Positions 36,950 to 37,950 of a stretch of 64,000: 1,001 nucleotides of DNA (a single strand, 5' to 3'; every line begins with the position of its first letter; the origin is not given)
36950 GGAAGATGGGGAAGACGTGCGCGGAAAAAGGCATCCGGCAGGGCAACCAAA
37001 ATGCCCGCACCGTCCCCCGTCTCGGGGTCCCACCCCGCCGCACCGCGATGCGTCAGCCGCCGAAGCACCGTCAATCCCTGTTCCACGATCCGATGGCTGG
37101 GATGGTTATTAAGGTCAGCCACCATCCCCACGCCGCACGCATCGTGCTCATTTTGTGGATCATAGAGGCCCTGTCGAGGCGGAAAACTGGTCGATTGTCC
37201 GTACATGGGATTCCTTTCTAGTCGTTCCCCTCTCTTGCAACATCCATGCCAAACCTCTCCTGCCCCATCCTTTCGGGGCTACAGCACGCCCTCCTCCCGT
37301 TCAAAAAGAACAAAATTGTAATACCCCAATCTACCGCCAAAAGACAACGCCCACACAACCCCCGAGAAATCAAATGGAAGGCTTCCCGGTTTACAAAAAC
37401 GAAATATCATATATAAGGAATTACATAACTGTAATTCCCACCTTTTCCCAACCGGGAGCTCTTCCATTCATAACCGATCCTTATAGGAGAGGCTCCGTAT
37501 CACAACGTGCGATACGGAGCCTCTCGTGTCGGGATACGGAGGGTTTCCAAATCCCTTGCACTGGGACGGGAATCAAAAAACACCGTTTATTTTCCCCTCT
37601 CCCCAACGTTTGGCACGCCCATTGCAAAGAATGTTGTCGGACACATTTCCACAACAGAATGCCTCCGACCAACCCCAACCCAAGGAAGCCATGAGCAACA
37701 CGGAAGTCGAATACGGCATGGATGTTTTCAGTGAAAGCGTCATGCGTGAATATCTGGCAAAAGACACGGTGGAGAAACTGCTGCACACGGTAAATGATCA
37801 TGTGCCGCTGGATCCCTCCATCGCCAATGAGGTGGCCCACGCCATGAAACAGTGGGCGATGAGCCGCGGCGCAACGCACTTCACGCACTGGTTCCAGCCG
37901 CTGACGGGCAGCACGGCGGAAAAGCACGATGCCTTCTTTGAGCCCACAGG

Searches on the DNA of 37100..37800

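Call 6: search_rna_families(source=window, start=37100, end=37800, threshold=evalue, max_evalue=10)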
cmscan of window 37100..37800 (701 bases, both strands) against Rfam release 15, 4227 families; matches with E-value up to 10: 7.
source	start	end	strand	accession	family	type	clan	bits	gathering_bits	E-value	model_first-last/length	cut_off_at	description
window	37480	37532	+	RF04299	MIR814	Gene; miRNA;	-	19.2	90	1.1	1-83/83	no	MIR814 microRNA precursor family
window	37371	37471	-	RF03749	MIR2617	Gene; miRNA;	-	18.3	46.5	3.6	1-86/86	no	MIR2617 microRNA precursor family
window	37157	37259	-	RF02216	ZNFX1-AS1_2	Gene; lncRNA;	-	17.9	45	0.071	1-93/93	no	ZNFX1 antisense RNA 1 conserved region 2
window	37488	37524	-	RF04147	MIR6224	Gene; miRNA;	-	15.9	171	1.7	1-176/176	no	MIR6224 microRNA precursor family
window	37478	37534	+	RF03641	mir-991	Gene; miRNA;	-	14.7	100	9.9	1-88/88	no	mir-991 microRNA precursor family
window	37489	37555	-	RF01763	Guanidine-III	Cis-reg; riboswitch;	-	14.1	36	2.6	1-67/67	no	Guanidine-III riboswitch aptamer (yKKC-III)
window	37255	37303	-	RF02040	HOTTIP_1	Gene; lncRNA;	-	11.7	50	8.6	1-57/57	no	HOXA transcript at the distal tip, conserved region 1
